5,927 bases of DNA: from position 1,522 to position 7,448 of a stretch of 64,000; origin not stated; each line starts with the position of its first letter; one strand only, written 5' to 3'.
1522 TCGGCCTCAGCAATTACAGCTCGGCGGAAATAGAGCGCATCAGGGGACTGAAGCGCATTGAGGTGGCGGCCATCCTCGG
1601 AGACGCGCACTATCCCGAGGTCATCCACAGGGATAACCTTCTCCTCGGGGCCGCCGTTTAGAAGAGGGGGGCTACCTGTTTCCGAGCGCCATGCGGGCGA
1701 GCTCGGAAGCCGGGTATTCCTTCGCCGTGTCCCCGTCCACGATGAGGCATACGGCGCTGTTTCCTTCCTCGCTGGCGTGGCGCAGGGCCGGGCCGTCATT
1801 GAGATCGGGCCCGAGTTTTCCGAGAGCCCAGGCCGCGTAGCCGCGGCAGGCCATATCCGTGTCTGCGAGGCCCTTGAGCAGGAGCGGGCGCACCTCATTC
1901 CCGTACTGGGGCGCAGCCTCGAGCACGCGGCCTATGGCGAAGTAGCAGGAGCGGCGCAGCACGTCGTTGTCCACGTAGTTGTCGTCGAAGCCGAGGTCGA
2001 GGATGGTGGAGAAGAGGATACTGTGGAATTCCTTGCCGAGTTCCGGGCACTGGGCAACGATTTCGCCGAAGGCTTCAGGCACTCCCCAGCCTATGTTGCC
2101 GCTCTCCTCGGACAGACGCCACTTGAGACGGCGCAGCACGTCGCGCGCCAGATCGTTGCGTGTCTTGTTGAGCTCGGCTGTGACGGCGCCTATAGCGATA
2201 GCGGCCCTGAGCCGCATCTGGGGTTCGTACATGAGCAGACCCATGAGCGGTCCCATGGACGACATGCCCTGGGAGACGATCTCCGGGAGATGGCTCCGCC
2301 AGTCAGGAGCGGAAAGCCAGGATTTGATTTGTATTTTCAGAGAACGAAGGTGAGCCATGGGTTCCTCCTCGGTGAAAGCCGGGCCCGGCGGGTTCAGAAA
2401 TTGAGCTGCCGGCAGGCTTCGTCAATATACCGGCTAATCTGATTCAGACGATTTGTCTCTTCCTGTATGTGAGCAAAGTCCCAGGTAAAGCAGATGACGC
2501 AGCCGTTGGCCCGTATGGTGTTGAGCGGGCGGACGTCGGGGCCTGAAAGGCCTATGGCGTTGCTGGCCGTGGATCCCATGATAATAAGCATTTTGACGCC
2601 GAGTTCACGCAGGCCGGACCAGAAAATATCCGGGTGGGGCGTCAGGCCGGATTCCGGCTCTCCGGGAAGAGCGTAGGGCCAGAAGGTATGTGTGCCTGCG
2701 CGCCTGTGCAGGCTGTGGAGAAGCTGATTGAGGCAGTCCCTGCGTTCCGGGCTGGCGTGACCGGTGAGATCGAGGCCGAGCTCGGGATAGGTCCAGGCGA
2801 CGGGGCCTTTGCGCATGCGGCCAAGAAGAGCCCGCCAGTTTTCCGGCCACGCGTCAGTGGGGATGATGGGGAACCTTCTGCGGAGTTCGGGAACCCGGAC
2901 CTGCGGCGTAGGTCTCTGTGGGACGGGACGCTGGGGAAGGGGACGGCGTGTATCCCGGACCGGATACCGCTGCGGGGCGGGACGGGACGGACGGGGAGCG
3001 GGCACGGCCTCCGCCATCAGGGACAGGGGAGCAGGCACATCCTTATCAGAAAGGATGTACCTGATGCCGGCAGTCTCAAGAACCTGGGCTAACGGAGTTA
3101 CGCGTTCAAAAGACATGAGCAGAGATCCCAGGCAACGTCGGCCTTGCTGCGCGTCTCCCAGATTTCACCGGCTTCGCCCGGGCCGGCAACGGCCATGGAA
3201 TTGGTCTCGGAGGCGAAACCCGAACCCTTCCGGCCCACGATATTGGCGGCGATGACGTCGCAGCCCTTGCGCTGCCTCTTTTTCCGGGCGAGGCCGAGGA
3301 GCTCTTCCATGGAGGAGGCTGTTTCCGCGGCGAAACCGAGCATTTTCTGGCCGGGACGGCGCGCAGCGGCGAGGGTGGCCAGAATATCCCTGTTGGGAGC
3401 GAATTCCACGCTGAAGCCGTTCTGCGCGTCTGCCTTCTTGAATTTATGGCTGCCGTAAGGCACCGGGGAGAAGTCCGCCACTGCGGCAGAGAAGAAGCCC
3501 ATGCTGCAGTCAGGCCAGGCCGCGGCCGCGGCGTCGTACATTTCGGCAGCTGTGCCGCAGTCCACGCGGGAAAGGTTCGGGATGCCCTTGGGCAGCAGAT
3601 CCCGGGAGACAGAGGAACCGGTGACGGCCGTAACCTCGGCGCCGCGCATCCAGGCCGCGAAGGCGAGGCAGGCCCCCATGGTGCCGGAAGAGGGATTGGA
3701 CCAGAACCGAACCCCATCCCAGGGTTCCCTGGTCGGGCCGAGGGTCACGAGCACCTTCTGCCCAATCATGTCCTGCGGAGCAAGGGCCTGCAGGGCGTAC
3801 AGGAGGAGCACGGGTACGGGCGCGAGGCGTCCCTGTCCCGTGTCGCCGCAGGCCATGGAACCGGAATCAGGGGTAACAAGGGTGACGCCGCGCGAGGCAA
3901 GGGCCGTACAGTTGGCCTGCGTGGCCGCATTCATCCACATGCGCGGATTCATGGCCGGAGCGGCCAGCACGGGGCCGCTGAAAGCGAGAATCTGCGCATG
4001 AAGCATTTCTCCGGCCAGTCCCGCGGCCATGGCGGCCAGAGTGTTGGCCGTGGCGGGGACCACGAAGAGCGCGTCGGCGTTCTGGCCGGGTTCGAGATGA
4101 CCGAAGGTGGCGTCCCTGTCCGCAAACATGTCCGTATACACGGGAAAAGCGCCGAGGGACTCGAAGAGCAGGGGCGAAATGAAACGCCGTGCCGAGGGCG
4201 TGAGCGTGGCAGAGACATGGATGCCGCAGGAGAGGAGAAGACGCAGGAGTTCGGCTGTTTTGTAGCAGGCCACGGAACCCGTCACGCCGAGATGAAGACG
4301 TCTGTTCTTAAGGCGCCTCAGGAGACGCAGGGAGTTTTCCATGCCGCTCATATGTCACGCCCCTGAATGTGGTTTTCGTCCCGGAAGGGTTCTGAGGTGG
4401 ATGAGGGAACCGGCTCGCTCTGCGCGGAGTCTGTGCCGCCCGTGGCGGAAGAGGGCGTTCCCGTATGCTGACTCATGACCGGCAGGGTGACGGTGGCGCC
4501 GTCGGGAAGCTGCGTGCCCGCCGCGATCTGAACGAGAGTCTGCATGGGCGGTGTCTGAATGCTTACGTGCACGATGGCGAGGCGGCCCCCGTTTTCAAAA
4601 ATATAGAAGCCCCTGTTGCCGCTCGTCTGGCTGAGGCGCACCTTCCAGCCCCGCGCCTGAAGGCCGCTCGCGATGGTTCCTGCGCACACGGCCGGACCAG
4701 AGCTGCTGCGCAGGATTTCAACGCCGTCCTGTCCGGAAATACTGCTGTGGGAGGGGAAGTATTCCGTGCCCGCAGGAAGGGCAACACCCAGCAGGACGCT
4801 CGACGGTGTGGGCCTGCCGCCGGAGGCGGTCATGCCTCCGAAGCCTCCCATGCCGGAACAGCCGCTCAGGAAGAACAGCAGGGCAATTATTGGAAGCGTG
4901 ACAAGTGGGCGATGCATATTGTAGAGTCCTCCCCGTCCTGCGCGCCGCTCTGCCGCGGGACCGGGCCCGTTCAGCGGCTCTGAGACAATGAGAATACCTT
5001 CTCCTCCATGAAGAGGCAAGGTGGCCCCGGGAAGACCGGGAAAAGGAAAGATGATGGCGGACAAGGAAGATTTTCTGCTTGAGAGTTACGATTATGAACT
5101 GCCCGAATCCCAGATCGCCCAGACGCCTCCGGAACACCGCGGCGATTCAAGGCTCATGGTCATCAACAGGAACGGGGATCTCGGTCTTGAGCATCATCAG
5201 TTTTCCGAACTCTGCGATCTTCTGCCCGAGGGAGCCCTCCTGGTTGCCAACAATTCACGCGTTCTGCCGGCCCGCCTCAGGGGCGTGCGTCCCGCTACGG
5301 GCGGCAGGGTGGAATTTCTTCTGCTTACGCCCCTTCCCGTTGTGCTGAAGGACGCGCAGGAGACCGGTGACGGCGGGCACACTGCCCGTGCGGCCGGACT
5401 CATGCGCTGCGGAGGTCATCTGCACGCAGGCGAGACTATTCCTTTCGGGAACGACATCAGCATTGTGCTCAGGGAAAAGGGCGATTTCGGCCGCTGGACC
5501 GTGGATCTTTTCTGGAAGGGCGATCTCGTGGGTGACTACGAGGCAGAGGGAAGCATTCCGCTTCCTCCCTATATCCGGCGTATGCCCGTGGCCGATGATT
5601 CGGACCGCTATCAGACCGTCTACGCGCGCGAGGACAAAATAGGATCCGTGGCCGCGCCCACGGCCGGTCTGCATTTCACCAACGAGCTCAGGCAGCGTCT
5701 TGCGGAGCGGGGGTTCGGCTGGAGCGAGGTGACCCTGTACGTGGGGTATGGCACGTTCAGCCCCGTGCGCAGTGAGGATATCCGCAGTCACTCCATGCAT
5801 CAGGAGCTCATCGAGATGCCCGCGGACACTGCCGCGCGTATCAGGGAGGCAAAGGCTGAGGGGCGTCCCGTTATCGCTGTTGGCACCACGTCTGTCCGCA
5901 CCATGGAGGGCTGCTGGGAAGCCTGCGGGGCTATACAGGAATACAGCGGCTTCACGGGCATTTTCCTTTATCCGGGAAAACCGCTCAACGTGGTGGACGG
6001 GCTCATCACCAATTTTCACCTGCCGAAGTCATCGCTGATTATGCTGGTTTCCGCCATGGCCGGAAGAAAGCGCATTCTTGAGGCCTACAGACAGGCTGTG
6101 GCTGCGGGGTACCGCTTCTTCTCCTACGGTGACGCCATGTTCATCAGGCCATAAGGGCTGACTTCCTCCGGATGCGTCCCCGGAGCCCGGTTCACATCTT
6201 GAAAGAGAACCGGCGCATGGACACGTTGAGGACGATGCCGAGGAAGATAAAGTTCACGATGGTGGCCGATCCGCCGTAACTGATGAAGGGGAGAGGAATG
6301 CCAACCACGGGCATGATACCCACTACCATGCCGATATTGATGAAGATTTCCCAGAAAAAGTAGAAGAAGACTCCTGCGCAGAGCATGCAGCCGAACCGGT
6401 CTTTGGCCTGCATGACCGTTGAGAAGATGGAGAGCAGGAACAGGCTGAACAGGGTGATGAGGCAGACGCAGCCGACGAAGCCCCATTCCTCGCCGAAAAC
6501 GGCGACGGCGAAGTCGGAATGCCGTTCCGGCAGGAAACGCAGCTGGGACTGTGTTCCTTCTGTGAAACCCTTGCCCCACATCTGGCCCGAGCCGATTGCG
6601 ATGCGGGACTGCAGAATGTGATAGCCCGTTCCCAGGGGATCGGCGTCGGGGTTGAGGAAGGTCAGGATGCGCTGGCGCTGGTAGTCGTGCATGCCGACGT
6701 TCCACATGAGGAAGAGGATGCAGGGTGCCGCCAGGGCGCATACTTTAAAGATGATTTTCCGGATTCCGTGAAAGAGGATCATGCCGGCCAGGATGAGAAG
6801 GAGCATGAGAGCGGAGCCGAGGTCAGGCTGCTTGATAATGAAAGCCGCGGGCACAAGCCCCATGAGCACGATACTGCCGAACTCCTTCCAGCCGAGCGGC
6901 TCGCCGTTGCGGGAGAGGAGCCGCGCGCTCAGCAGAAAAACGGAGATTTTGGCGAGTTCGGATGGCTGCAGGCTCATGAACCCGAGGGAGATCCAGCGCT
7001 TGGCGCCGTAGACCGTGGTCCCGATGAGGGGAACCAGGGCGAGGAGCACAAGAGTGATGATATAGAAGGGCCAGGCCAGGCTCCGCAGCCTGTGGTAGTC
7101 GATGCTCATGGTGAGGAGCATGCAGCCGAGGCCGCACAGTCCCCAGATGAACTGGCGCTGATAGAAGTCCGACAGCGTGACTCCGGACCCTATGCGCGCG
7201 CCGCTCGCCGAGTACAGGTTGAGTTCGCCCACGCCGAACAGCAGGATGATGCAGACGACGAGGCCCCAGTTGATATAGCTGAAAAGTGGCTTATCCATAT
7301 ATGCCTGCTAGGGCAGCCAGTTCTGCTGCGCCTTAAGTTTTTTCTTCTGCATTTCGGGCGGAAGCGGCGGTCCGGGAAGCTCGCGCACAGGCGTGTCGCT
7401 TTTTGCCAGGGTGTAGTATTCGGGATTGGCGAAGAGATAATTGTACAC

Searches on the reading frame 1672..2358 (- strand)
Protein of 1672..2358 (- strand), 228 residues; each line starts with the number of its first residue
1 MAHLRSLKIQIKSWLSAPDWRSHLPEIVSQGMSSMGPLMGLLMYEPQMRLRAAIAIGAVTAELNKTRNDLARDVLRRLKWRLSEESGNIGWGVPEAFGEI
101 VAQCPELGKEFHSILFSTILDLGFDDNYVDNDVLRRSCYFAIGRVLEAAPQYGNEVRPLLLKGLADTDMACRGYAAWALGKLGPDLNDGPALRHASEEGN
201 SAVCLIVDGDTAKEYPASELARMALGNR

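Call 96: search_protein_families(library=pfam, proteins=[window:1672-2358:-], max_evalue=0.001)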
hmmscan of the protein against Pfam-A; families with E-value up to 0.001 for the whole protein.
window:1672-2358:- (228 aa): 3 families
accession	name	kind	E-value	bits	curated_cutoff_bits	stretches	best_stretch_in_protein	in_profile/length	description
PF13513.12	HEAT_EZ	-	1.3e-07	32.4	27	1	134-182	3-55/55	HEAT-like repeat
PF13646.12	HEAT_2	-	7.8e-06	26.5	27.7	1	131-198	13-73/88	HEAT repeats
PF02985.28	HEAT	-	3.2e-05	24.2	23.5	0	157-184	2-29/31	HEAT repeat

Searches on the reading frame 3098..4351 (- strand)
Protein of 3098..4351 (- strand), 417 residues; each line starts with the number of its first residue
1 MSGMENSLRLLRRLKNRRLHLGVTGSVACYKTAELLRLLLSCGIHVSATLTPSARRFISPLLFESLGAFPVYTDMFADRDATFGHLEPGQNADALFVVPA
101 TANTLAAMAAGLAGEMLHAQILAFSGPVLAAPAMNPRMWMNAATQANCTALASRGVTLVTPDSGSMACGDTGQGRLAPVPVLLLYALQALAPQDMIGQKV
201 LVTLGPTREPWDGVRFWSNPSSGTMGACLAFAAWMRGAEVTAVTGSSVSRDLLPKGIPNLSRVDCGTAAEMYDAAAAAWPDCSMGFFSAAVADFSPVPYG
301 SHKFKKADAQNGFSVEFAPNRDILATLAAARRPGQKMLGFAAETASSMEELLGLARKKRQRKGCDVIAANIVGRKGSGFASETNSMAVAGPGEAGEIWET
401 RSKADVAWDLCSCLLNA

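Call 96: search_protein_families(library=pfam, proteins=[window:3098-4351:-], max_evalue=0.001)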
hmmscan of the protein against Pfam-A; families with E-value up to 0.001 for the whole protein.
window:3098-4351:- (417 aa): 2 families
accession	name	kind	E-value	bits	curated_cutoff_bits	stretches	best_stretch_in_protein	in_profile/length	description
PF04127.22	DFP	-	3.6e-53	180.6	22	1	197-388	3-185/186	DNA/pantothenate metabolism flavoprotein C-terminal domain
PF02441.25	Flavoprotein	-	4.2e-23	82.2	22.7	1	18-151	2-145/162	Flavoprotein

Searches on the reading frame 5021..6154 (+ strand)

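Call 96: search_protein_families(library=pfam, proteins=[window:5021-6154:+], max_evalue=0.001)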
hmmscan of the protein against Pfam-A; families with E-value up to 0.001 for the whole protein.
window:5021-6154:+ (377 aa): 1 family
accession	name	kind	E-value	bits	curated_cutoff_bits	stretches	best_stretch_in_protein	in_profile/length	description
PF02547.20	Queuosine_synth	-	1.8e-116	389.2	25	1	20-375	1-322/322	Queuosine biosynthesis protein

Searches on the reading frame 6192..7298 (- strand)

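Call 96: search_protein_families(library=pfam, proteins=[window:6192-7298:-], max_evalue=0.001)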
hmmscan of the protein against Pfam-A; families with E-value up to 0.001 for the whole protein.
window:6192-7298:- (368 aa): 1 family
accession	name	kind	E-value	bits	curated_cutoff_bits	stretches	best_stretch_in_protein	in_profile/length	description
PF01098.24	FTSW_RODA_SPOVE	-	1.1e-99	334.2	26.4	1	14-362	5-353/356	Cell cycle protein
